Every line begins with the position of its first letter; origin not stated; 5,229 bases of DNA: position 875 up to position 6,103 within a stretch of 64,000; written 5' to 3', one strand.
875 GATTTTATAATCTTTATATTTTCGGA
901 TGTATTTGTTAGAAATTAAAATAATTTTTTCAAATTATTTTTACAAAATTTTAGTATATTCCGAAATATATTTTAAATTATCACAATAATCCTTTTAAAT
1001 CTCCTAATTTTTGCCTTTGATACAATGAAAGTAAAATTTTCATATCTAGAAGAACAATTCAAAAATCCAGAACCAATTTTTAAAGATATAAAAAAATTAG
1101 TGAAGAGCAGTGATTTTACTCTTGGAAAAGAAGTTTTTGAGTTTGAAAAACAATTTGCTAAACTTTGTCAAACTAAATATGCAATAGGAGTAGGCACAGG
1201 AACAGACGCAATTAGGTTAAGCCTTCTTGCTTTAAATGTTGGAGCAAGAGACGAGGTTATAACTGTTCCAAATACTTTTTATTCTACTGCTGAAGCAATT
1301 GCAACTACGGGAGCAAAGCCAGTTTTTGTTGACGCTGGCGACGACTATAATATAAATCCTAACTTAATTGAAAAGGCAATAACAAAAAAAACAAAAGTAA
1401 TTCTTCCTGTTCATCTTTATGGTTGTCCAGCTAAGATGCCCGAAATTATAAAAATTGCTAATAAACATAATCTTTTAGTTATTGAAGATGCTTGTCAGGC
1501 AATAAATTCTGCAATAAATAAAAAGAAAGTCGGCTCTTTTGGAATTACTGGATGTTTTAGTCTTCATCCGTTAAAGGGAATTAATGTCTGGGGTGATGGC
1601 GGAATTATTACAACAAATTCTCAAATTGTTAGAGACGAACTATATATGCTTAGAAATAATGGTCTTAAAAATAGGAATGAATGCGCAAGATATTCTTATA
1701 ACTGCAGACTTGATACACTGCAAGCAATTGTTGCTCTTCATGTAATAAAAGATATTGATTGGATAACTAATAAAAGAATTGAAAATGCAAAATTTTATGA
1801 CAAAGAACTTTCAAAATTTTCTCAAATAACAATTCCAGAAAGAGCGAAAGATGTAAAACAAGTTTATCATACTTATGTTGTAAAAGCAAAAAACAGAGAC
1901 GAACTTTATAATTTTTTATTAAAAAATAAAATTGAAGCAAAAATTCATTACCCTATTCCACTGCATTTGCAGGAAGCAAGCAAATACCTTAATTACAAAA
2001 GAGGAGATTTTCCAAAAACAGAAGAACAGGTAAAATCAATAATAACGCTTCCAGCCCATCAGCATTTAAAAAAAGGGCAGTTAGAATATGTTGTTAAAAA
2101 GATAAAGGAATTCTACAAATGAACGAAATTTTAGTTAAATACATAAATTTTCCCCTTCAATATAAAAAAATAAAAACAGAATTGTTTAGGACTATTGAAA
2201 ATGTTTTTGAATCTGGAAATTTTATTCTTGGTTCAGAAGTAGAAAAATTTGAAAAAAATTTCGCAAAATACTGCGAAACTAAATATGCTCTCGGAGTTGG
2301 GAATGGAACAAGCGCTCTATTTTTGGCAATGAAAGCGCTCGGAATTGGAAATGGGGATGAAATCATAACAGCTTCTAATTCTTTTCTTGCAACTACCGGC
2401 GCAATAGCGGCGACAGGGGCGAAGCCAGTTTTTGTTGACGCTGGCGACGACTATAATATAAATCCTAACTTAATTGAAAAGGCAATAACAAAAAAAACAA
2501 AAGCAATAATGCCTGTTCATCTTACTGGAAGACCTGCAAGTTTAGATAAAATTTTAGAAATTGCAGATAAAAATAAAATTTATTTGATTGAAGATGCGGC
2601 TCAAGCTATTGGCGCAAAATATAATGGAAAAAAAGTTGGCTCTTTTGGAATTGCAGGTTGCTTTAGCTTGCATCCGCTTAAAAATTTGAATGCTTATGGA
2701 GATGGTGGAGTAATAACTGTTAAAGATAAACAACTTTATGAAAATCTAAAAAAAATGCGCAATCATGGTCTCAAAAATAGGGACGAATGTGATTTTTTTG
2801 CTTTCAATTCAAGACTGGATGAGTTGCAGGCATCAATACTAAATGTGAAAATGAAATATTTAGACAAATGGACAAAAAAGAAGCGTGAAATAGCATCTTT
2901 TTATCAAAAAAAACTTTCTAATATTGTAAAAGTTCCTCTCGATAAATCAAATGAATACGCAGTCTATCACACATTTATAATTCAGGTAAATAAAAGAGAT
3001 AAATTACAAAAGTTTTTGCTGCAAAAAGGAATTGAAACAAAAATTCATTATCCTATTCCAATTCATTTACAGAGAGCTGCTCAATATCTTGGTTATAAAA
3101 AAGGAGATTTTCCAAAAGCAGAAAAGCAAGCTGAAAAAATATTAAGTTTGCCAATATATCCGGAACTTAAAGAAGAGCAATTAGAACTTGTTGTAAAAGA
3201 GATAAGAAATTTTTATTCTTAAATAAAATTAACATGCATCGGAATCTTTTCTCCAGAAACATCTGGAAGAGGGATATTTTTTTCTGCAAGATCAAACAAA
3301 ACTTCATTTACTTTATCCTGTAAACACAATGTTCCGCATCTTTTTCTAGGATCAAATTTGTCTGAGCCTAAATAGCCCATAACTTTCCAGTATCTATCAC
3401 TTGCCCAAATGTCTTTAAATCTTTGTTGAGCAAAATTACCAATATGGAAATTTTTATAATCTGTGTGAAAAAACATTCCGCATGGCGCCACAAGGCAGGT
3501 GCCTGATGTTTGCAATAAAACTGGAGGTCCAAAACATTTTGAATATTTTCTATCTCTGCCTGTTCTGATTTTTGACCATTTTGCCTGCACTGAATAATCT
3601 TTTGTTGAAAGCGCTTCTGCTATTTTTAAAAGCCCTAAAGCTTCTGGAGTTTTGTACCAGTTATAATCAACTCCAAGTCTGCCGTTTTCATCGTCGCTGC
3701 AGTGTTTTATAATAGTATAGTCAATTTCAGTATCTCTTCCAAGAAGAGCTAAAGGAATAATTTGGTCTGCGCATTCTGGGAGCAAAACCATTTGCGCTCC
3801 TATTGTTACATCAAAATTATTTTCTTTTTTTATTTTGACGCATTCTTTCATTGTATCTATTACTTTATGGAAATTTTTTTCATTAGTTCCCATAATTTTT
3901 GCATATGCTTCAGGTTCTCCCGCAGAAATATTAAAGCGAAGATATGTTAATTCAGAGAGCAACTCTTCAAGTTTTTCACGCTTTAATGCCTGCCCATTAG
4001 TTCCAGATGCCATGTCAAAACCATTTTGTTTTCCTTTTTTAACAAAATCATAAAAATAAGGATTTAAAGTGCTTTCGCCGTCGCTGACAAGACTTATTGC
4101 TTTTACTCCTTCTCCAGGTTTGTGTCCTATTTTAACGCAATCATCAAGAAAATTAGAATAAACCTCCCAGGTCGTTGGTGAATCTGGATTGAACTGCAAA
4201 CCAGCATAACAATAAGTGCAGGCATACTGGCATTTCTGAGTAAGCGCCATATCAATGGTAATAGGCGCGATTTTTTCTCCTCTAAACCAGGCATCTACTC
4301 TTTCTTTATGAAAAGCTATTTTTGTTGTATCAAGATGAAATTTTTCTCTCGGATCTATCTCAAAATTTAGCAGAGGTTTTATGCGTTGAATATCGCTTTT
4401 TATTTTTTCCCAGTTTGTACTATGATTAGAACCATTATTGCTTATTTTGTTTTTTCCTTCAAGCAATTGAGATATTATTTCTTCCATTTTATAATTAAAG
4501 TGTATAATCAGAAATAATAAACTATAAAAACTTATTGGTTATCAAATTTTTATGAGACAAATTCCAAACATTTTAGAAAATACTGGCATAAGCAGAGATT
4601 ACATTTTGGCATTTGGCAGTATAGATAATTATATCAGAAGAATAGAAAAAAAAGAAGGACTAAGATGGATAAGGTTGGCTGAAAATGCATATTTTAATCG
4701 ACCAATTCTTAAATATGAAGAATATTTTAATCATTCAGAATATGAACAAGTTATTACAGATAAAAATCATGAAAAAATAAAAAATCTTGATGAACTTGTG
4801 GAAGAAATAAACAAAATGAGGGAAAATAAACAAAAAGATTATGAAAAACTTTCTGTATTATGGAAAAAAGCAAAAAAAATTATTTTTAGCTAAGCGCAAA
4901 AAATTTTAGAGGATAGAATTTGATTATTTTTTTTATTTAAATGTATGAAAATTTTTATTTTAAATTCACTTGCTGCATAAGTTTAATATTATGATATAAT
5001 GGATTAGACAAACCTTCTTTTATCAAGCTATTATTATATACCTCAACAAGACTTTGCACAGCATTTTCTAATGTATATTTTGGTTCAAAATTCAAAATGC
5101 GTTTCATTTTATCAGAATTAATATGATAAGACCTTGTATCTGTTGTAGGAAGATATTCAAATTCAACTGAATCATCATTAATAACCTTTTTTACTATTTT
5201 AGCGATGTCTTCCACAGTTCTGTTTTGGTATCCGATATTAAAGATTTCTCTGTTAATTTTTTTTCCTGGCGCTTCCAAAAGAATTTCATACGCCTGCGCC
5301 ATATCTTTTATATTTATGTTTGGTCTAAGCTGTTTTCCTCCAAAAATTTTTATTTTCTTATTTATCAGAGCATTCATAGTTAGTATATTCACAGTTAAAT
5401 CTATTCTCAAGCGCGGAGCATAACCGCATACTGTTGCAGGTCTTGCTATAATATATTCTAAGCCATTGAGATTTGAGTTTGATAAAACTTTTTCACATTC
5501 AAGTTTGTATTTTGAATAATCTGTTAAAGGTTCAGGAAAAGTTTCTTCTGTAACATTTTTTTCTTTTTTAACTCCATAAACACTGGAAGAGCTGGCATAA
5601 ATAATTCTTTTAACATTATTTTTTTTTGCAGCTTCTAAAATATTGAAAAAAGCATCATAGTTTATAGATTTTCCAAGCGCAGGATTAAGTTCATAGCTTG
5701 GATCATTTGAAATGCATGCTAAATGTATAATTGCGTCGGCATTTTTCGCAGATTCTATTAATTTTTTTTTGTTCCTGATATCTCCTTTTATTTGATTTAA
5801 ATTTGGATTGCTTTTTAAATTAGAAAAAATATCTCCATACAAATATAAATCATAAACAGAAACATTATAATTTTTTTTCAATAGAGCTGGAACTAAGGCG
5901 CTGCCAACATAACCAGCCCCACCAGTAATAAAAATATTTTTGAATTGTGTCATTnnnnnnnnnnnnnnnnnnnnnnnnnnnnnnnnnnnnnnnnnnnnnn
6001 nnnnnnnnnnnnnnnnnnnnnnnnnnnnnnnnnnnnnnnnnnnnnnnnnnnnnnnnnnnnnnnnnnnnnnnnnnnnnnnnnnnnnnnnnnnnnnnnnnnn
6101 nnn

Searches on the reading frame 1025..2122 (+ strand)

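Call 31: search_protein_families(library=pfam, proteins=[window:1025-2122:+], max_evalue=0.0001)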
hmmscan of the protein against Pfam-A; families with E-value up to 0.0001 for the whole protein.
window:1025-2122:+ (365 aa): 3 families
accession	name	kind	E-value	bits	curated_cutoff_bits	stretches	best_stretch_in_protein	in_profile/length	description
PF01041.23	DegT_DnrJ_EryC1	-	5.7e-99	332.2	19.8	1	18-360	7-359/360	DegT/DnrJ/EryC1/StrS aminotransferase family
PF00266.25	Aminotran_5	-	8.7e-07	28.7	21.5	1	36-163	44-183/371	Aminotransferase class-V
PF00155.27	Aminotran_1_2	-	9.6e-06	25.4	19.7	1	39-153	46-183/361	Aminotransferase class I and II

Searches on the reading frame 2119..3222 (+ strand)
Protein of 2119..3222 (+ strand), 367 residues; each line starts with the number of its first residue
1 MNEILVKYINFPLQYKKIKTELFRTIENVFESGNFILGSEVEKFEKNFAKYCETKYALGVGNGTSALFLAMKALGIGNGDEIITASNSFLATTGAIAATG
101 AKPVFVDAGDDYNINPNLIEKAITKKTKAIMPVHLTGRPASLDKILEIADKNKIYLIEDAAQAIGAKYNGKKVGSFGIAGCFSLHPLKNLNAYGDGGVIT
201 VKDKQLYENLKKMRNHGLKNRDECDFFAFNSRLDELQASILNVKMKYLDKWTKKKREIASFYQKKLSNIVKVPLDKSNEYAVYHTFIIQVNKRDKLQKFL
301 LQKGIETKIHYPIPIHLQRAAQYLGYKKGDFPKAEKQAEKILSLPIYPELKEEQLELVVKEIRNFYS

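Call 31: search_protein_families(library=pfam, proteins=[window:2119-3222:+], max_evalue=0.0001)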
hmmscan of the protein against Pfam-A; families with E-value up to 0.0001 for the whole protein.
window:2119-3222:+ (367 aa): 4 families
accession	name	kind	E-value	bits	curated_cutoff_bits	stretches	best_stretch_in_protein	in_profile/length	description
PF01041.23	DegT_DnrJ_EryC1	-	6.9e-116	387.8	19.8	1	18-362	3-359/360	DegT/DnrJ/EryC1/StrS aminotransferase family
PF00266.25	Aminotran_5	-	1.1e-07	31.6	21.5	1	58-167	65-183/371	Aminotransferase class-V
PF01212.27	Beta_elim_lyase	-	1.1e-06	28.6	27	1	40-181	33-177/288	Beta-eliminating lyase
PF00155.27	Aminotran_1_2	-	1.2e-06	28.4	19.7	1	34-167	36-193/361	Aminotransferase class I and II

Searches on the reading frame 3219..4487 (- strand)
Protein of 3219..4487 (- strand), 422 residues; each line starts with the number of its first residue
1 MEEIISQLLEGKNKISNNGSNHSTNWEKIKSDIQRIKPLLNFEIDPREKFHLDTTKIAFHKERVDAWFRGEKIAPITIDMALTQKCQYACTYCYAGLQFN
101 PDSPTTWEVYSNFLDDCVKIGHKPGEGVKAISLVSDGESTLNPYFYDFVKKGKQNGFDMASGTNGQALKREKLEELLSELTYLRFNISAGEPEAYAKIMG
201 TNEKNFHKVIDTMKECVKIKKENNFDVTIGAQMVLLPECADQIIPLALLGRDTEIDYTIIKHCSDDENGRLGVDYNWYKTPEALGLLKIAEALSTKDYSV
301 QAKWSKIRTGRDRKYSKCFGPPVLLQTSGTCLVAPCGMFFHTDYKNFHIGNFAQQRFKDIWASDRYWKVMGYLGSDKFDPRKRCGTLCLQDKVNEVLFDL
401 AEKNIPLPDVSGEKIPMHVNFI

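Call 31: search_protein_families(library=pfam, proteins=[window:3219-4487:-], max_evalue=0.0001)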
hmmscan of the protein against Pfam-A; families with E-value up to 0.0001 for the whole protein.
window:3219-4487:- (422 aa): 2 families
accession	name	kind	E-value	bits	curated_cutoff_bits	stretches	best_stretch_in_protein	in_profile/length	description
PF04055.27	Radical_SAM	-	6.4e-13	49.6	29.5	1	82-230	3-145/166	Radical SAM superfamily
PF13186.11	SPASM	-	3.3e-05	24.5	21.5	1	333-384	16-63/67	Iron-sulfur cluster-binding domain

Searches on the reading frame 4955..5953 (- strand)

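Call 31: search_protein_families(library=pfam, proteins=[window:4955-5953:-], max_evalue=0.0001)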
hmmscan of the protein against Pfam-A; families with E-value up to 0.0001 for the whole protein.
window:4955-5953:- (332 aa): 8 families
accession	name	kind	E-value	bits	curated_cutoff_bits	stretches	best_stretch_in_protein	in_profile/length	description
PF01370.27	Epimerase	-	3.8e-40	138.2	20.9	1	7-241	1-240/240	NAD dependent epimerase/dehydratase family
PF16363.11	GDP_Man_Dehyd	-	2.2e-27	96.8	27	1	8-300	1-330/332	GDP-mannose 4,6 dehydratase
PF01073.25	3Beta_HSD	-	3e-21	76.1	22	1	9-194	2-200/280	3-beta hydroxysteroid dehydrogenase/isomerase family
PF13460.12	NAD_binding_10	-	1e-15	58.6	27.2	1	11-174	1-145/184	NAD(P)H-binding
PF04321.23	RmlD_sub_bind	-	6.9e-14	52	27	1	6-229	2-200/287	RmlD substrate binding domain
PF07993.18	NAD_binding_4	-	1.5e-09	37.8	20.1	1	61-179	72-210/258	Male sterility protein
PF05368.20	NmrA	-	4.3e-09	36.8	27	1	5-275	3-250/298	NmrA-like family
PF02719.21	Polysacc_synt_2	-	7.9e-09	35.5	20.2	1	7-122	1-128/293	Polysaccharide biosynthesis protein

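Call 50: search_protein_families(library=ncbifam, proteins=[window:4955-5953:-], max_evalue=0.00001)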
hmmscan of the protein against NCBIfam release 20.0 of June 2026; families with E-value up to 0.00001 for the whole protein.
window:4955-5953:- (332 aa): 26 families (the best 25 are shown)
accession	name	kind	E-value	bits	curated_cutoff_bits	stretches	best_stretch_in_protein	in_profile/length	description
TIGR01179.1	galE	equivalog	1.3e-32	112.9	262.3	1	7-301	2-320/332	UDP-glucose 4-epimerase GalE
TIGR01181.1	dTDP_gluc_dehyt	equivalog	7.8e-31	107.3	365.1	1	7-308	2-313/321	dTDP-glucose 4,6-dehydratase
TIGR02197.1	heptose_epim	equivalog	2.4e-27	95.9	274.6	2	7-157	1-149/316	ADP-glyceromanno-heptose 6-epimerase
TIGR04180.1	EDH_00030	hypoth_equivalog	1.1e-22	80.4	475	1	7-265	1-262/297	NAD-dependent 4,6-dehydratase LegB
TIGR03466.1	HpnA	hypoth_equivalog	8e-21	74.2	367.65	1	6-297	2-284/327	hopanoid-associated sugar epimerase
NF043036.1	ErythonDh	equivalog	5.6e-20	71.8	325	1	6-160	2-163/321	D-erythronate dehydrogenase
NF008872.0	PRK11908.1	equivalog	2.7e-17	62.9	294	1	5-260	2-273/349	bifunctional UDP-4-keto-pentose/UDP-xylose synthase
NF005998.1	PRK08125.1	equivalog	1.7e-16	59.8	777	1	4-267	315-594/649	bifunctional UDP-4-amino-4-deoxy-L-arabinose formyltransferase/UDP-glucuronic acid oxidase ArnA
NF011728.1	PRK15181.1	equivalog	2.2e-15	56.5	760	1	5-151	16-170/348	Vi polysaccharide biosynthesis UDP-N-acetylglucosaminuronic acid C-4 epimerase TviC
NF007956.0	PRK10675.1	subfamily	2.4e-15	56.5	394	1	7-161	3-164/338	UDP-glucose 4-epimerase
NF042423.1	oxyalk_red_Shew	equivalog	6.9e-14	51.6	580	1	2-177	6-176/331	2-alkyl-3-oxoalkanoate reductase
NF007490.0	PRK10084.1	subfamily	9.5e-14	51.1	649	1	6-308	2-336/361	dTDP-glucose 4,6-dehydratase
TIGR02622.1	CDP_4_6_dhtase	equivalog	2.9e-13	49.7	278.45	1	4-313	4-337/352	CDP-glucose 4,6-dehydratase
TIGR03589.1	PseB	equivalog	3.5e-13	49.2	407.75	1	3-122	3-125/324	UDP-N-acetylglucosamine 4,6-dehydratase (inverting)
NF042422.1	oxyalk_red_OleD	equivalog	2.5e-12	46.8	580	1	6-177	2-170/329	2-alkyl-3-oxoalkanoate reductase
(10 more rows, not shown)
